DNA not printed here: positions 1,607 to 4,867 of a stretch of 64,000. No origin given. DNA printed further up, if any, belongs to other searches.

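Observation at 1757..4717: XDH-family fused subunit whose ferredoxin-like domain has lost all eight Fe-S cysteines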

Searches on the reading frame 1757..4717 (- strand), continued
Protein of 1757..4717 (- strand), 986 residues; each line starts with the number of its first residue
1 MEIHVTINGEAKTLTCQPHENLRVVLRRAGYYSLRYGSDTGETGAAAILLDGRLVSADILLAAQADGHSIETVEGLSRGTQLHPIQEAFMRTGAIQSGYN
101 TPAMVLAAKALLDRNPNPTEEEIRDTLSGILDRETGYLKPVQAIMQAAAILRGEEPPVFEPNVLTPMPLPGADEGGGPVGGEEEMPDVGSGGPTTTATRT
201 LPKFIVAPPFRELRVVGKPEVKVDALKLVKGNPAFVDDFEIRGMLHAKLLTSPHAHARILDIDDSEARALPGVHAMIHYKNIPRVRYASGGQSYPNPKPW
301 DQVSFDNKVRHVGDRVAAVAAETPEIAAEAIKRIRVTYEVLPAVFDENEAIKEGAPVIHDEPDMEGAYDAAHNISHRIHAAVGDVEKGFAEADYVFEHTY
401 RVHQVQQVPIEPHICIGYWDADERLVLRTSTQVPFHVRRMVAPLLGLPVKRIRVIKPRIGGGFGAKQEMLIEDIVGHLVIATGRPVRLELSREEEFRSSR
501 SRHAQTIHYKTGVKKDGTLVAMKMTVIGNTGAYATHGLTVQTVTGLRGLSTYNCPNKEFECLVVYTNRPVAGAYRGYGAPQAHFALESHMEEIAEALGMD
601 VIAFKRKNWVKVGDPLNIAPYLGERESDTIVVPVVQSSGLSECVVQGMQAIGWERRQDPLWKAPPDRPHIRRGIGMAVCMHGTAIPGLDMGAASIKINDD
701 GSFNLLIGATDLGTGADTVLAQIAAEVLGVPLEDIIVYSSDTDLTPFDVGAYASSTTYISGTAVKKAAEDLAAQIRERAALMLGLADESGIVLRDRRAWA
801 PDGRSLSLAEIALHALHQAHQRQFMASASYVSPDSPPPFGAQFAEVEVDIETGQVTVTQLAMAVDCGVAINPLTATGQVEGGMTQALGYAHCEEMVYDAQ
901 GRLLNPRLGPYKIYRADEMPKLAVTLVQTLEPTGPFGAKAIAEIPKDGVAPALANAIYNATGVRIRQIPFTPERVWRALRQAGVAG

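Call 63: find_homologous_proteins(query=P0121, max_evalue=1e-50)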
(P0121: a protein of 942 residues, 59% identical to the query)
Query P0121 (942 aa): 7998 proteins with E <= 1e-50 among 8000 candidates; the best 120 are listed.
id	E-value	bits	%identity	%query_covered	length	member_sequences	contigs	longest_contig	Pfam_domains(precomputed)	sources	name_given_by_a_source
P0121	0.0e+0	2145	100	100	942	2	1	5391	PF02738.24,PF20256.4,PF01799.26,PF00111.33,PF01315.28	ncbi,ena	-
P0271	0.0e+0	2141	100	100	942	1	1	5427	PF02738.24,PF20256.4,PF01799.26,PF00111.33,PF01315.28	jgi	-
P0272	0.0e+0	1646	75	99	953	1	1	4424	PF02738.24,PF20256.4,PF01799.26,PF00111.33,PF01315.28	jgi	jgi:putative selenate reductase molybdopterin-binding subunit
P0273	0.0e+0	1641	75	99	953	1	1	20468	PF02738.24,PF20256.4,PF01799.26,PF00111.33,PF01315.28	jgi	jgi:putative selenate reductase molybdopterin-binding subunit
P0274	0.0e+0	1632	76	99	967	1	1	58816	PF02738.24,PF20256.4,PF01799.26,PF00111.33,PF01315.28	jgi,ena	-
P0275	0.0e+0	1629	74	99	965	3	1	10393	PF02738.24,PF20256.4,PF01799.26,PF00111.33,PF13085.12,PF01315.28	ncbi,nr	ncbi:MAG TPA: 2Fe-2S iron-sulfur cluster binding domain-containing protein [Anaerolineales bacterium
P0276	0.0e+0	1628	75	99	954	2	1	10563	PF02738.24,PF20256.4,PF01799.26,PF00111.33,PF01315.28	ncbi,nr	ncbi:MAG: molybdopterin-dependent oxidoreductase [Chloroflexi bacterium]|nr:molybdopterin-dependent 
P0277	0.0e+0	1627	73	99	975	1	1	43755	PF02738.24,PF20256.4,PF01799.26,PF00111.33,PF01315.28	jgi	-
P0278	0.0e+0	1626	75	99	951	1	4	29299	PF02738.24,PF20256.4,PF01799.26,PF00111.33,PF01315.28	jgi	jgi:putative selenate reductase molybdopterin-binding subunit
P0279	0.0e+0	1625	74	99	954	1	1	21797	PF02738.24,PF20256.4,PF01799.26,PF00111.33,PF01315.28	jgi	jgi:putative selenate reductase molybdopterin-binding subunit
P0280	0.0e+0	1624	73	99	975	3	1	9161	PF02738.24,PF20256.4,PF01799.26,PF00111.33,PF13085.12,PF01315.28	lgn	-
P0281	0.0e+0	1614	73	99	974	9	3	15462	PF02738.24,PF20256.4,PF01799.26,PF00111.33,PF01315.28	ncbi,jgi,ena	-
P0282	0.0e+0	1610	73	99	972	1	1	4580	PF02738.24,PF20256.4,PF01799.26,PF00111.33,PF01315.28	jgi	-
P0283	0.0e+0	1604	73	99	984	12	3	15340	PF02738.24,PF20256.4,PF01799.26,PF00111.33,PF01315.28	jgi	-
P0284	0.0e+0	1600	73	99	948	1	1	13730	PF02738.24,PF20256.4,PF01799.26,PF00111.33,PF01315.28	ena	-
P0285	0.0e+0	1600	72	99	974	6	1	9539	PF02738.24,PF20256.4,PF01799.26,PF00111.33,PF01315.28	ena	-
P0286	0.0e+0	1600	73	99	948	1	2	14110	PF02738.24,PF20256.4,PF01799.26,PF00111.33,PF01315.28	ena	-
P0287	0.0e+0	1599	72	99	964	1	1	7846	PF02738.24,PF20256.4,PF01799.26,PF00111.33,PF01315.28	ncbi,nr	ncbi:MAG: molybdopterin cofactor-binding domain-containing protein [Chloroflexota bacterium]|nr:moly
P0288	0.0e+0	1598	72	99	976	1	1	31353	PF02738.24,PF20256.4,PF01799.26,PF00111.33,PF01315.28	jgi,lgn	-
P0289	0.0e+0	1597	74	99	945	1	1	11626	PF02738.24,PF20256.4,PF01799.26,PF00111.33,PF01315.28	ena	-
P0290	0.0e+0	1591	71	99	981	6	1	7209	PF02738.24,PF20256.4,PF01799.26,PF00111.33,PF01315.28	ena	-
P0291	0.0e+0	1588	73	99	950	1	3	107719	PF02738.24,PF20256.4,PF01799.26,PF00111.33,PF01315.28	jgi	-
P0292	0.0e+0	1586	72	99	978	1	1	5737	PF02738.24,PF20256.4,PF01799.26,PF00111.33,PF01315.28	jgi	-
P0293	0.0e+0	1586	72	99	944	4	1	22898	PF02738.24,PF20256.4,PF01799.26,PF00111.33,PF13085.12,PF01315.28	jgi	jgi:putative selenate reductase molybdopterin-binding subunit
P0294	0.0e+0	1585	72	99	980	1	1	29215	PF02738.24,PF20256.4,PF01799.26,PF00111.33,PF01315.28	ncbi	-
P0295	0.0e+0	1585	72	99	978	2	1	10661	PF02738.24,PF20256.4,PF01799.26,PF00111.33,PF01315.28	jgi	-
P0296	0.0e+0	1584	71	99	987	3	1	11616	PF02738.24,PF20256.4,PF01799.26,PF00111.33,PF01315.28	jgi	-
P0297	0.0e+0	1583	72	99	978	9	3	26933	PF02738.24,PF20256.4,PF01799.26,PF00111.33,PF01315.28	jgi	jgi:putative selenate reductase molybdopterin-binding subunit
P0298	0.0e+0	1583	72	99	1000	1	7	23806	PF02738.24,PF20256.4,PF01799.26,PF00111.33,PF01315.28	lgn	-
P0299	0.0e+0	1583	71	99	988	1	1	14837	PF02738.24,PF20256.4,PF01799.26,PF00111.33,PF01315.28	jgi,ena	-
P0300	0.0e+0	1582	72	99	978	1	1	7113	PF02738.24,PF20256.4,PF01799.26,PF00111.33,PF01315.28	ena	-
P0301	0.0e+0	1580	71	99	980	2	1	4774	PF02738.24,PF20256.4,PF01799.26,PF00111.33,PF01315.28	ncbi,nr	ncbi:MAG TPA: 2Fe-2S iron-sulfur cluster binding domain-containing protein [Chloroflexi bacterium]|n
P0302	0.0e+0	1579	72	99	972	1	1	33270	PF02738.24,PF20256.4,PF01799.26,PF00111.33,PF01315.28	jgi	-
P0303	0.0e+0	1578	72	99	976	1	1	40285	PF02738.24,PF20256.4,PF01799.26,PF00111.33,PF01315.28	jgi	jgi:putative selenate reductase molybdopterin-binding subunit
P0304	0.0e+0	1577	72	99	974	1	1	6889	PF02738.24,PF20256.4,PF01799.26,PF00111.33,PF01315.28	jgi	jgi:putative selenate reductase molybdopterin-binding subunit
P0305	0.0e+0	1576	69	99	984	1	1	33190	PF02738.24,PF20256.4,PF01799.26,PF00111.33,PF01315.28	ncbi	-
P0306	0.0e+0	1576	71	99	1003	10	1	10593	PF02738.24,PF20256.4,PF01799.26,PF00111.33,PF01315.28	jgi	-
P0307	0.0e+0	1575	71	99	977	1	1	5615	PF02738.24,PF20256.4,PF01799.26,PF00111.33,PF13085.12,PF01315.28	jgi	jgi:putative selenate reductase molybdopterin-binding subunit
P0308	0.0e+0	1575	72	99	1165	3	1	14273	PF02738.24,PF20256.4,PF01799.26,PF00111.33,PF03450.23,PF01315.28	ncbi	ncbi:MAG: molybdopterin cofactor-binding domain-containing protein [Anaerolineae bacterium]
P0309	0.0e+0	1575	73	99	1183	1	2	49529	PF02738.24,PF20256.4,PF01799.26,PF00111.33,PF03450.23,PF01315.28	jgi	jgi:putative selenate reductase molybdopterin-binding subunit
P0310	0.0e+0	1575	71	99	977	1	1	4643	PF02738.24,PF20256.4,PF01799.26,PF00111.33,PF01315.28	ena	-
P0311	0.0e+0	1575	70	99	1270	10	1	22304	PF02738.24,PF20256.4,PF01799.26,PF00111.33,PF03450.23,PF01315.28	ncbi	-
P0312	0.0e+0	1574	72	99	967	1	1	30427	PF02738.24,PF20256.4,PF01799.26,PF00111.33,PF01315.28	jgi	jgi:putative selenate reductase molybdopterin-binding subunit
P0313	0.0e+0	1574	72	99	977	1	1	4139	PF02738.24,PF20256.4,PF01799.26,PF00111.33,PF01315.28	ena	-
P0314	0.0e+0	1573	69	99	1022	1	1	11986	PF02738.24,PF20256.4,PF01799.26,PF00111.33,PF01315.28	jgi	jgi:putative selenate reductase molybdopterin-binding subunit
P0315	0.0e+0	1573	72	99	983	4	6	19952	PF02738.24,PF20256.4,PF01799.26,PF00111.33,PF01315.28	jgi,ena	-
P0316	0.0e+0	1571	70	99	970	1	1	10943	PF02738.24,PF20256.4,PF01799.26,PF00111.33,PF13085.12,PF01315.28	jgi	jgi:putative selenate reductase molybdopterin-binding subunit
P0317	0.0e+0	1570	72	99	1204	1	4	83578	PF02738.24,PF20256.4,PF01799.26,PF00111.33,PF03450.23,PF01315.28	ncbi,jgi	-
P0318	0.0e+0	1569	72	99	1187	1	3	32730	PF02738.24,PF20256.4,PF01799.26,PF00111.33,PF03450.23,PF01315.28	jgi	jgi:putative selenate reductase molybdopterin-binding subunit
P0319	0.0e+0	1569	71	99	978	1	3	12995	PF02738.24,PF20256.4,PF01799.26,PF00111.33,PF01315.28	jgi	jgi:putative selenate reductase molybdopterin-binding subunit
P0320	0.0e+0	1568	71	99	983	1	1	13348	PF02738.24,PF20256.4,PF01799.26,PF00111.33,PF01315.28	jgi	-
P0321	0.0e+0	1567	71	99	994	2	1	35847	PF02738.24,PF20256.4,PF01799.26,PF00111.33,PF01315.28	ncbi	-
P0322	0.0e+0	1567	70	99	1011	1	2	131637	PF02738.24,PF20256.4,PF01799.26,PF00111.33,PF01315.28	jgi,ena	-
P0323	0.0e+0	1566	72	99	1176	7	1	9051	PF02738.24,PF20256.4,PF01799.26,PF00111.33,PF03450.23,PF01315.28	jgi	-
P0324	0.0e+0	1566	71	99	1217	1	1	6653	PF02738.24,PF20256.4,PF01799.26,PF00111.33,PF03450.23,PF01315.28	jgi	jgi:putative selenate reductase molybdopterin-binding subunit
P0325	0.0e+0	1565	71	99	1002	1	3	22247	PF02738.24,PF20256.4,PF01799.26,PF00111.33,PF01315.28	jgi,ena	-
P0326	0.0e+0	1565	71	99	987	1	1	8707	PF02738.24,PF20256.4,PF01799.26,PF00111.33,PF01315.28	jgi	jgi:putative selenate reductase molybdopterin-binding subunit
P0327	0.0e+0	1564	72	99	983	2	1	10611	PF02738.24,PF20256.4,PF13510.12,PF01799.26,PF00111.33,PF01315.28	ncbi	-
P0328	0.0e+0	1564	72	99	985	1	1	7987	PF02738.24,PF20256.4,PF01799.26,PF00111.33,PF01315.28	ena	-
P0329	0.0e+0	1564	71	78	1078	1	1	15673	PF02738.24,PF20256.4,PF01799.26,PF00111.33,PF01315.28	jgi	-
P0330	0.0e+0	1563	70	99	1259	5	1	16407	PF02738.24,PF20256.4,PF01799.26,PF00111.33,PF03450.23,PF01315.28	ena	-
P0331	0.0e+0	1563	70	99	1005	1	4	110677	PF02738.24,PF20256.4,PF01799.26,PF00111.33,PF01315.28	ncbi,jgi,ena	-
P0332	0.0e+0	1562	70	99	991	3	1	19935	PF02738.24,PF20256.4,PF01799.26,PF00111.33,PF13085.12,PF01315.28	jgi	-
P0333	0.0e+0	1561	71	99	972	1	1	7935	PF02738.24,PF20256.4,PF01799.26,PF00111.33,PF13085.12,PF01315.28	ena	-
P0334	0.0e+0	1560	70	99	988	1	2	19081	PF02738.24,PF20256.4,PF01799.26,PF00111.33,PF01315.28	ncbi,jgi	ncbi:MAG: molybdopterin-dependent oxidoreductase [Anaerolineae bacterium]|jgi:putative selenate redu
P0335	0.0e+0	1560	70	99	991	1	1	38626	PF02738.24,PF20256.4,PF01799.26,PF00111.33,PF13085.12,PF01315.28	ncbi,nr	ncbi:MAG: molybdopterin cofactor-binding domain-containing protein [Chloroflexota bacterium]|nr:moly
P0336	0.0e+0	1560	72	99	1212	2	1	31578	PF02738.24,PF20256.4,PF13510.12,PF01799.26,PF00111.33,PF03450.23,PF01315.28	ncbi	-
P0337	0.0e+0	1559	71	99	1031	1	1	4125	PF02738.24,PF20256.4,PF01799.26,PF00111.33,PF01315.28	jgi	jgi:putative selenate reductase molybdopterin-binding subunit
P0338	0.0e+0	1559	70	99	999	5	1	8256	PF02738.24,PF20256.4,PF01799.26,PF00111.33,PF01315.28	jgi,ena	-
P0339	0.0e+0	1559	71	99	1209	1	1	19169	PF02738.24,PF20256.4,PF01799.26,PF00111.33,PF03450.23,PF01315.28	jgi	jgi:putative selenate reductase molybdopterin-binding subunit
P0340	0.0e+0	1559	70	99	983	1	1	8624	PF02738.24,PF20256.4,PF01799.26,PF00111.33,PF01315.28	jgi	jgi:putative selenate reductase molybdopterin-binding subunit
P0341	0.0e+0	1559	70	99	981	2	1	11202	PF02738.24,PF20256.4,PF01799.26,PF00111.33,PF01315.28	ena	-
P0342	0.0e+0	1559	70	99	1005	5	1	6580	PF02738.24,PF20256.4,PF01799.26,PF00111.33,PF01315.28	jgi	-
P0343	0.0e+0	1558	72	99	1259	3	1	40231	PF02738.24,PF20256.4,PF01799.26,PF00111.33,PF03450.23,PF01315.28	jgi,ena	-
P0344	0.0e+0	1558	70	99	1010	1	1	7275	PF02738.24,PF20256.4,PF01799.26,PF00111.33,PF01315.28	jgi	-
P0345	0.0e+0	1558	71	99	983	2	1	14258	PF02738.24,PF20256.4,PF01799.26,PF00111.33,PF01315.28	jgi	-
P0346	0.0e+0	1557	71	99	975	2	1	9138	PF02738.24,PF20256.4,PF01799.26,PF00111.33,PF01315.28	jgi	-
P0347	0.0e+0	1557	70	99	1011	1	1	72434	PF02738.24,PF20256.4,PF01799.26,PF00111.33,PF01315.28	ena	-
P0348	0.0e+0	1557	70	99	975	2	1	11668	PF02738.24,PF20256.4,PF01799.26,PF00111.33,PF01315.28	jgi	jgi:putative selenate reductase molybdopterin-binding subunit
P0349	0.0e+0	1556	69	99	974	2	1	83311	PF02738.24,PF20256.4,PF01799.26,PF00111.33,PF01315.28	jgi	jgi:putative selenate reductase molybdopterin-binding subunit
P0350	0.0e+0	1556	69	99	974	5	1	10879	PF02738.24,PF20256.4,PF01799.26,PF00111.33,PF01315.28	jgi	jgi:putative selenate reductase molybdopterin-binding subunit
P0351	0.0e+0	1554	70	99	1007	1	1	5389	PF02738.24,PF20256.4,PF01799.26,PF00111.33,PF01315.28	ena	-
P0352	0.0e+0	1554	71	99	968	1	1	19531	PF02738.24,PF20256.4,PF01799.26,PF00111.33,PF01315.28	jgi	jgi:putative selenate reductase molybdopterin-binding subunit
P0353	0.0e+0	1553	70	99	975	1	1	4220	PF02738.24,PF20256.4,PF01799.26,PF00111.33,PF01315.28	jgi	-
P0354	0.0e+0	1552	70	99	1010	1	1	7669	PF02738.24,PF20256.4,PF01799.26,PF00111.33,PF01315.28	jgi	-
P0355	0.0e+0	1550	70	99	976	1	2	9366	PF02738.24,PF20256.4,PF01799.26,PF00111.33,PF01315.28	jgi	jgi:putative selenate reductase molybdopterin-binding subunit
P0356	0.0e+0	1549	70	99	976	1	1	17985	PF02738.24,PF20256.4,PF01799.26,PF00111.33,PF01315.28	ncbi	ncbi:molybdopterin-dependent oxidoreductase [Chloroflexota bacterium]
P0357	0.0e+0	1548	69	99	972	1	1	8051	PF02738.24,PF20256.4,PF01799.26,PF00111.33,PF01315.28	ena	-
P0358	0.0e+0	1548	71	99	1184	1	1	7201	PF02738.24,PF20256.4,PF01799.26,PF00111.33,PF03450.23,PF01315.28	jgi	jgi:putative selenate reductase molybdopterin-binding subunit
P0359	0.0e+0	1545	70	99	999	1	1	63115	PF02738.24,PF20256.4,PF01799.26,PF00111.33,PF01315.28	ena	-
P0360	0.0e+0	1545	70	99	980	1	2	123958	PF02738.24,PF20256.4,PF01799.26,PF00111.33,PF13085.12,PF01315.28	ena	-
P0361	0.0e+0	1543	70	99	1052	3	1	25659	PF02738.24,PF20256.4,PF01799.26,PF00111.33,PF01315.28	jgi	jgi:putative selenate reductase molybdopterin-binding subunit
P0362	0.0e+0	1543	69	99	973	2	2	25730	PF02738.24,PF20256.4,PF01799.26,PF00111.33,PF01315.28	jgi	-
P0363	0.0e+0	1542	70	99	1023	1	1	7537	PF02738.24,PF20256.4,PF01799.26,PF00111.33,PF01315.28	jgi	-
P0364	0.0e+0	1542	70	99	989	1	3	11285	PF02738.24,PF20256.4,PF01799.26,PF00111.33,PF01315.28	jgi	jgi:putative selenate reductase molybdopterin-binding subunit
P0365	0.0e+0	1542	70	99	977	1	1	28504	PF02738.24,PF20256.4,PF01799.26,PF00111.33,PF01315.28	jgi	jgi:putative selenate reductase molybdopterin-binding subunit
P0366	0.0e+0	1541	70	99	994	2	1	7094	PF02738.24,PF20256.4,PF01799.26,PF00111.33,PF01315.28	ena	-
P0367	0.0e+0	1541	68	99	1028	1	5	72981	PF02738.24,PF20256.4,PF01799.26,PF00111.33,PF01315.28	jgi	-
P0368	0.0e+0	1540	69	99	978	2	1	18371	PF02738.24,PF20256.4,PF01799.26,PF00111.33,PF01315.28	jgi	jgi:putative selenate reductase molybdopterin-binding subunit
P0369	0.0e+0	1540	69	99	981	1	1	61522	PF02738.24,PF20256.4,PF01799.26,PF00111.33,PF01315.28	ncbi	-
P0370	0.0e+0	1540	70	99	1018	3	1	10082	PF02738.24,PF20256.4,PF01799.26,PF00111.33,PF01315.28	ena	-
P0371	0.0e+0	1540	70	99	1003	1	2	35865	PF02738.24,PF20256.4,PF01799.26,PF00111.33,PF01315.28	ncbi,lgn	ncbi:MAG: molybdopterin-dependent oxidoreductase [Anaerolineae bacterium]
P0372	0.0e+0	1539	69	99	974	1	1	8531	PF02738.24,PF20256.4,PF01799.26,PF00111.33,PF01315.28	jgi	jgi:putative selenate reductase molybdopterin-binding subunit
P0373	0.0e+0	1539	70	99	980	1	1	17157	PF02738.24,PF20256.4,PF01799.26,PF00111.33,PF13085.12,PF01315.28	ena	-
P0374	0.0e+0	1538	70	99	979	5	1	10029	PF02738.24,PF20256.4,PF01799.26,PF00111.33,PF01315.28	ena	-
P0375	0.0e+0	1538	70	99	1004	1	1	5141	PF02738.24,PF20256.4,PF13510.12,PF01799.26,PF00111.33,PF01315.28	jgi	jgi:putative selenate reductase molybdopterin-binding subunit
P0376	0.0e+0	1537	69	99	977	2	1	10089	PF02738.24,PF20256.4,PF01799.26,PF00111.33,PF01315.28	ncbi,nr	ncbi:MAG TPA: 2Fe-2S iron-sulfur cluster binding domain-containing protein [Chloroflexi bacterium]|n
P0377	0.0e+0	1536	69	99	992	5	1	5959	PF02738.24,PF20256.4,PF01799.26,PF00111.33,PF01315.28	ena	-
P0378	0.0e+0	1536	70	99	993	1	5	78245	PF02738.24,PF20256.4,PF01799.26,PF00111.33,PF01315.28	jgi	-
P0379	0.0e+0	1535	69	99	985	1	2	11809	PF02738.24,PF20256.4,PF01799.26,PF00111.33,PF01315.28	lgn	-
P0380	0.0e+0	1534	70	99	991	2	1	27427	PF02738.24,PF20256.4,PF01799.26,PF00111.33,PF01315.28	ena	-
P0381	0.0e+0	1534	69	99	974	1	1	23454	PF02738.24,PF20256.4,PF01799.26,PF00111.33,PF01315.28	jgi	jgi:putative selenate reductase molybdopterin-binding subunit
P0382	0.0e+0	1534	68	99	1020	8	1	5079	PF02738.24,PF20256.4,PF01799.26,PF00111.33,PF01315.28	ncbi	-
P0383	0.0e+0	1534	70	99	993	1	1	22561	PF02738.24,PF20256.4,PF01799.26,PF00111.33,PF01315.28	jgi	jgi:putative selenate reductase molybdopterin-binding subunit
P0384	0.0e+0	1534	68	99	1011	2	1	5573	PF02738.24,PF20256.4,PF01799.26,PF00111.33,PF01315.28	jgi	jgi:putative selenate reductase molybdopterin-binding subunit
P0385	0.0e+0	1532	70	99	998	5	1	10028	PF02738.24,PF20256.4,PF01799.26,PF00111.33,PF01315.28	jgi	-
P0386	0.0e+0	1532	68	99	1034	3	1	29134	PF02738.24,PF20256.4,PF01799.26,PF00111.33,PF13085.12,PF01315.28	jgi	-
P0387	0.0e+0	1532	69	99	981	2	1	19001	PF02738.24,PF20256.4,PF01799.26,PF00111.33,PF13085.12,PF01315.28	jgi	jgi:putative selenate reductase molybdopterin-binding subunit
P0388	0.0e+0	1532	69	99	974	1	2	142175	PF02738.24,PF20256.4,PF01799.26,PF00111.33,PF01315.28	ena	-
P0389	0.0e+0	1531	70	99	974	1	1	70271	PF02738.24,PF20256.4,PF01799.26,PF00111.33,PF01315.28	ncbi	-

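Call 64: find_encoding_contigs(protein=P0291, flank=9000, max_places=1)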
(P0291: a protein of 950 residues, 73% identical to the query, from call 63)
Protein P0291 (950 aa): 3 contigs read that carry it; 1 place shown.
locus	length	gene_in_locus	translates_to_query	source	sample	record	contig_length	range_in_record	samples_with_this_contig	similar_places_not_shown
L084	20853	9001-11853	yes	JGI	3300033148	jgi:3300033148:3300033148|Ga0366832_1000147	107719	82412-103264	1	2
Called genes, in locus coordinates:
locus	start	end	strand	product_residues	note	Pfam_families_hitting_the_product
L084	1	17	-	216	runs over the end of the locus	PF01195:Pept_tRNA_hydro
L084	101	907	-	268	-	-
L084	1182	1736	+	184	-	PF04542:Sigma70_r2, PF08281:Sigma70_r4_2, PF04545:Sigma70_r4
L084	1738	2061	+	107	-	-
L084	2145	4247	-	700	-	-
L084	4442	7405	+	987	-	PF13191:AAA_16 (weak), PF24883:NPHP3_N (faint), PF05729:NACHT, PF03781:FGE-sulfatase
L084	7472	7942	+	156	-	-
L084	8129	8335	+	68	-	-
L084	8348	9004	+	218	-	PF03450:CO_deh_flav_C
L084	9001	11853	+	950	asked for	PF00111:Fer2, PF01799:Fer2_2, PF01315:Ald_Xan_dh_C, PF02738:MoCoBD_1, PF20256:MoCoBD_2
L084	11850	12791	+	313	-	PF04055:Radical_SAM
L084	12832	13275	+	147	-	PF00582:Usp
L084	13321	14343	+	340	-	PF00586:AIRS, PF02769:AIRS_C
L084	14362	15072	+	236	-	PF12838:Fer4_7 (weak), PF13484:Fer4_16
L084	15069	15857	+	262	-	PF03372:Exo_endo_phos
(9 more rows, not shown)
